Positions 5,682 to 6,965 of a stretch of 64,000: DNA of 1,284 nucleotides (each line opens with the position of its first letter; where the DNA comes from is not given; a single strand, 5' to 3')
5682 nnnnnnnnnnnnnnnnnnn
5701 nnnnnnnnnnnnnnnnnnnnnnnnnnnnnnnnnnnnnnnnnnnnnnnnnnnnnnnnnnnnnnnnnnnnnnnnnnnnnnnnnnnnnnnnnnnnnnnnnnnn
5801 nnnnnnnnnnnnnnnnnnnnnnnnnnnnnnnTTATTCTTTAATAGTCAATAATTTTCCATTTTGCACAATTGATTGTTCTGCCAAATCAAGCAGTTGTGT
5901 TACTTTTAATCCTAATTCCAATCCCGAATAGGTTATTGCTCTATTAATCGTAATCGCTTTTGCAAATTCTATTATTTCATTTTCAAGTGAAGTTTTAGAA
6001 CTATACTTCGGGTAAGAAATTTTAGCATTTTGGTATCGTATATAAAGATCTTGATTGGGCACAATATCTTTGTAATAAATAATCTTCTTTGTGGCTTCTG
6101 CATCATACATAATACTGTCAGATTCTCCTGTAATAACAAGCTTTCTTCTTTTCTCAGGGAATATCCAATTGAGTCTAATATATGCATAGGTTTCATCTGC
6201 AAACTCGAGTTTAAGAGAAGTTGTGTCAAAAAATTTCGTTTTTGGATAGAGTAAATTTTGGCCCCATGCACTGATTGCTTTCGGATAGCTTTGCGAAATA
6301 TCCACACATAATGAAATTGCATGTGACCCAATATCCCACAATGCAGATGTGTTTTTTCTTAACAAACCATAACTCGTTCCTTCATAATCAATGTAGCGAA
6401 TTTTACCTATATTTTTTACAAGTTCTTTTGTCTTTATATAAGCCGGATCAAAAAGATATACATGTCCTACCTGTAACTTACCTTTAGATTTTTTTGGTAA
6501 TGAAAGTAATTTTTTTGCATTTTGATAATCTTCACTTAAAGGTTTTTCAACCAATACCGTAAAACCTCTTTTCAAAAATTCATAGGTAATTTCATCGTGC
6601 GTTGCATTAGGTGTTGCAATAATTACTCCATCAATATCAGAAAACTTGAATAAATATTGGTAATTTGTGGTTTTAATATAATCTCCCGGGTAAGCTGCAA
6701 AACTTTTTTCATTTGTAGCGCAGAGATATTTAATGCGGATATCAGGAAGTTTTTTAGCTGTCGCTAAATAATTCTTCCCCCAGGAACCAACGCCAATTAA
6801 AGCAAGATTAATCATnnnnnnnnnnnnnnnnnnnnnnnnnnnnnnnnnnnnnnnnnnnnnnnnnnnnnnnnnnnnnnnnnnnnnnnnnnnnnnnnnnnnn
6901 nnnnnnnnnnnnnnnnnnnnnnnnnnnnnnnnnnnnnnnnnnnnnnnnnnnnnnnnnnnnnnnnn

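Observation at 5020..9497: Five-gene translationally coupled operon predicted to make a C-methyl-branched sugar from a UDP-4-keto-pentose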

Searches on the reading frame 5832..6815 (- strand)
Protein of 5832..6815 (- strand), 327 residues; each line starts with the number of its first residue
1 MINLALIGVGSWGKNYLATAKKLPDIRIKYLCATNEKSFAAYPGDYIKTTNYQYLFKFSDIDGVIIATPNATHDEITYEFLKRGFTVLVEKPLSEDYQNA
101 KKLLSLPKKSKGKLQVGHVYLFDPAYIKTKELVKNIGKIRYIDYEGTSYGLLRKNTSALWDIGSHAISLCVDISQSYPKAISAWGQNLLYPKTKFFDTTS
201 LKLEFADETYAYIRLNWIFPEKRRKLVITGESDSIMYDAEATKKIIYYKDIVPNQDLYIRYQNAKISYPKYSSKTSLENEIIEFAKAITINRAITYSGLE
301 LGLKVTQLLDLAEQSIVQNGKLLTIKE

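Call 5: search_protein_families(library=pfam, proteins=[window:5832-6815:-], max_evalue=0.001)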
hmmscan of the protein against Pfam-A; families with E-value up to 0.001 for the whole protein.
window:5832-6815:- (327 aa): 2 families
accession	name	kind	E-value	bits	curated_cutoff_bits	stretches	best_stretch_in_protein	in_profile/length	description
PF01408.29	GFO_IDH_MocA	-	3.1e-18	67.1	24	1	2-118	1-120/120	Oxidoreductase family, NAD-binding Rossmann fold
PF22725.1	GFO_IDH_MocA_C3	-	1.5e-08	35.1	27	1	154-235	41-123/124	GFO/IDH/MocA C-terminal domain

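Call 6: search_protein_families(library=ncbifam, proteins=[window:5832-6815:-], max_evalue=0.001)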
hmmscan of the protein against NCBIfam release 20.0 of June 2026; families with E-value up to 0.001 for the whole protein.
window:5832-6815:- (327 aa): 9 families
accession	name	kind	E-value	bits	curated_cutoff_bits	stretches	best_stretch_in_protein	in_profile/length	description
NF040723.1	UDP-GlcNAcDh_Arch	equivalog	3.9e-30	105.4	450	1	3-299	2-285/302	UDP-N-acetylglucosamine 3-dehydrogenase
TIGR04380.1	myo_inos_iolG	equivalog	1e-20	73.9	355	1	1-318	1-325/330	inositol 2-dehydrogenase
NF008607.0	PRK11579.1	subfamily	4.4e-10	39.1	330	1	2-143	5-149/346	oxidoreductase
NF052479.1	LevoglcsnDh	equivalog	1.6e-09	36.9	650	1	48-147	61-160/386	levoglucosan dehydrogenase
NF058561.1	BT_2158_fam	equivalog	1.8e-09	36.7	750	1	2-133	36-169/487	glycoside 3-dehydrogenase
NF041392.1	XylDh_Gfo6_Halo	equivalog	1.1e-08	34.2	350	1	3-135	18-157/350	D-xylose 1-dehydrogenase Gfo6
NF052679.1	InsChiInosDhIolG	equivalog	4.7e-08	32.4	540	1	2-135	3-142/343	bifunctional inositol 2-dehydrogenase/D-chiro-inositol 1-dehydrogenase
NF058563.1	BT_2159_fam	equivalog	2.8e-06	26.6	650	1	2-133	1-135/350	disaccharide 3-dehydrogenase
NF007574.0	PRK10206.1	equivalog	1.5e-05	24.2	352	1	48-135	53-140/345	oxidoreductase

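Call 10: search_solved_structures(query=window:5832-6815:-, max_evalue=0.001)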
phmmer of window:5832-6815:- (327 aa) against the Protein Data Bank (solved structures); distinct sequences matched with E-value up to 0.001: 50.
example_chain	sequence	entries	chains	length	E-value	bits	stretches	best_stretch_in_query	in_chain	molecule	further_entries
3c1a_A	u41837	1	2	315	1.3e-31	113.4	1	2-248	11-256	Putative oxidoreductase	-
3e82_A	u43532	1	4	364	5.4e-13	52.2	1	2-142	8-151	Putative oxidoreductase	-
9m3d_B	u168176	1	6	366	2.1e-10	43.7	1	13-175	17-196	DgpA1 from W974-1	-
4hkt_A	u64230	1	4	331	5.1e-10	42.5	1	3-139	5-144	Inositol 2-dehydrogenase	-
3cea_A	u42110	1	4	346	1.9e-09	40.6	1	3-143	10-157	Myo-inositol 2-dehydrogenase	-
6z3b_B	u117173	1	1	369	9.2e-09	38.3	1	3-237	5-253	Gfo/Idh/MocA family oxidoreductase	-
6z3b_A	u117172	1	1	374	9.6e-09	38.3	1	3-237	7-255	Gfo/Idh/MocA family oxidoreductase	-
6z3c_AAA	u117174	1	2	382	1e-08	38.2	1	3-237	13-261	Gfo/Idh/MocA family oxidoreductase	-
6nor_A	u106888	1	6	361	4.7e-08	36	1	5-224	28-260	Putative NAD dependent dehydrogenase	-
4fb5_A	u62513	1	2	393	6.8e-08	35.5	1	27-143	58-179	Probable oxidoreductase protein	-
3hnp_A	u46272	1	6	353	1.1e-07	34.8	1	4-138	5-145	Oxidoreductase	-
3v5n_A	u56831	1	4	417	1.4e-07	34.4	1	60-145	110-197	Oxidoreductase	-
9azo_A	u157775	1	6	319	2.8e-07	33.4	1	2-160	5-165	PmdC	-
7xr9_A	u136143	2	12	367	3.9e-07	33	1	36-150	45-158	DgpA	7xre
1zh8_A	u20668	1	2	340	7.1e-07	32.1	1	34-135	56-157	oxidoreductase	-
7bvj_A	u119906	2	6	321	8.8e-06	28.5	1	58-192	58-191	Oxidoreductase, NAD-binding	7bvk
3rbv_A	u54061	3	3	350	0.00051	22.7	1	50-140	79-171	Sugar 3-ketoreductase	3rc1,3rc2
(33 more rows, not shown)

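Call 53: search_solved_structures(query=A3, max_evalue=1e-8)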
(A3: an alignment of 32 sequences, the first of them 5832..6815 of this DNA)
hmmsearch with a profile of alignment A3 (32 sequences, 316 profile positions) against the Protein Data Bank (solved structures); distinct sequences matched with E-value up to 1e-8: 90 (the best 60 are shown).
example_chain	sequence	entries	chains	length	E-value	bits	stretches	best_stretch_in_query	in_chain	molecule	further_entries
3c1a_A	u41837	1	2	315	1.4e-96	326.5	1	3-306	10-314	Putative oxidoreductase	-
7bvj_A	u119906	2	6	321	1.4e-38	136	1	3-286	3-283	Oxidoreductase, NAD-binding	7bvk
4hkt_A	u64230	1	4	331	4.3e-33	118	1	3-313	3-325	Inositol 2-dehydrogenase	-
9m37_A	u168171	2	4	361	3.8e-31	111.6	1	3-225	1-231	P581a DgpA2 and isoorientin complex structure | Gfo/Idh/MocA family protein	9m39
3ezy_A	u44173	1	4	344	3.9e-31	111.5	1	3-296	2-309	Dehydrogenase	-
3e82_A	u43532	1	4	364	1.4e-30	109.7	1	2-238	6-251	Putative oxidoreductase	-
6o15_A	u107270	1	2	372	2.9e-30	108.7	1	3-245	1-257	Uncharacterized oxidoreductase YjhC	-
6z3b_B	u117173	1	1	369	9.6e-30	107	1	2-242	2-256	Gfo/Idh/MocA family oxidoreductase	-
6z3b_A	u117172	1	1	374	9.9e-30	106.9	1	2-242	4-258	Gfo/Idh/MocA family oxidoreductase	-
6z3c_AAA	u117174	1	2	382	1.1e-29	106.9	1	2-242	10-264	Gfo/Idh/MocA family oxidoreductase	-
3gdo_A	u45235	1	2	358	2.3e-29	105.8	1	3-312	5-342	Uncharacterized oxidoreductase yvaA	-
3gfg_A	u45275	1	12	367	2.5e-29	105.6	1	3-312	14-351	Uncharacterized oxidoreductase yvaA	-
3euw_A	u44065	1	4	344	1.1e-28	103.5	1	3-312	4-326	Myo-inositol dehydrogenase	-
9azo_A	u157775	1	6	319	1.2e-28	103.4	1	2-312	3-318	PmdC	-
3cea_A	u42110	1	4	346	2.9e-27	98.8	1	3-311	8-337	Myo-inositol 2-dehydrogenase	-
3rbv_A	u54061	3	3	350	6.3e-20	74.7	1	3-291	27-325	Sugar 3-ketoreductase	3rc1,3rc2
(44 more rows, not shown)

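Call 54: search_protein_families(library=ncbifam, alignment_id=A3, max_evalue=1e-10)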
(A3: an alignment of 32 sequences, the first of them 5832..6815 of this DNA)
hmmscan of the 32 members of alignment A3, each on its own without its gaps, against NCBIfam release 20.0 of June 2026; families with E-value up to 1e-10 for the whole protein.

A. member 1, window:5832-6815:- (327 aa): 2 families
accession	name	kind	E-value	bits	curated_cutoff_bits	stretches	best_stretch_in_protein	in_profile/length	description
NF040723.1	UDP-GlcNAcDh_Arch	equivalog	3.9e-30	105.4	450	1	3-299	2-285/302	UDP-N-acetylglucosamine 3-dehydrogenase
TIGR04380.1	myo_inos_iolG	equivalog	1e-20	73.9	355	1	1-318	1-325/330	inositol 2-dehydrogenase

B. families by the number of members that match (of 32 scanned): 8 families
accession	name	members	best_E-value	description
NF040723.1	UDP-GlcNAcDh_Arch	31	1.1e-37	UDP-N-acetylglucosamine 3-dehydrogenase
TIGR04380.1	myo_inos_iolG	28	1.1e-25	inositol 2-dehydrogenase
NF008607.0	PRK11579.1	14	4e-20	oxidoreductase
NF052479.1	LevoglcsnDh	7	2e-19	levoglucosan dehydrogenase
NF041392.1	XylDh_Gfo6_Halo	4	7.9e-17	D-xylose 1-dehydrogenase Gfo6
NF007574.0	PRK10206.1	3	1.7e-16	oxidoreductase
NF058561.1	BT_2158_fam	2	1.2e-12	glycoside 3-dehydrogenase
NF052679.1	InsChiInosDhIolG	2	1.5e-12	bifunctional inositol 2-dehydrogenase/D-chiro-inositol 1-dehydrogenase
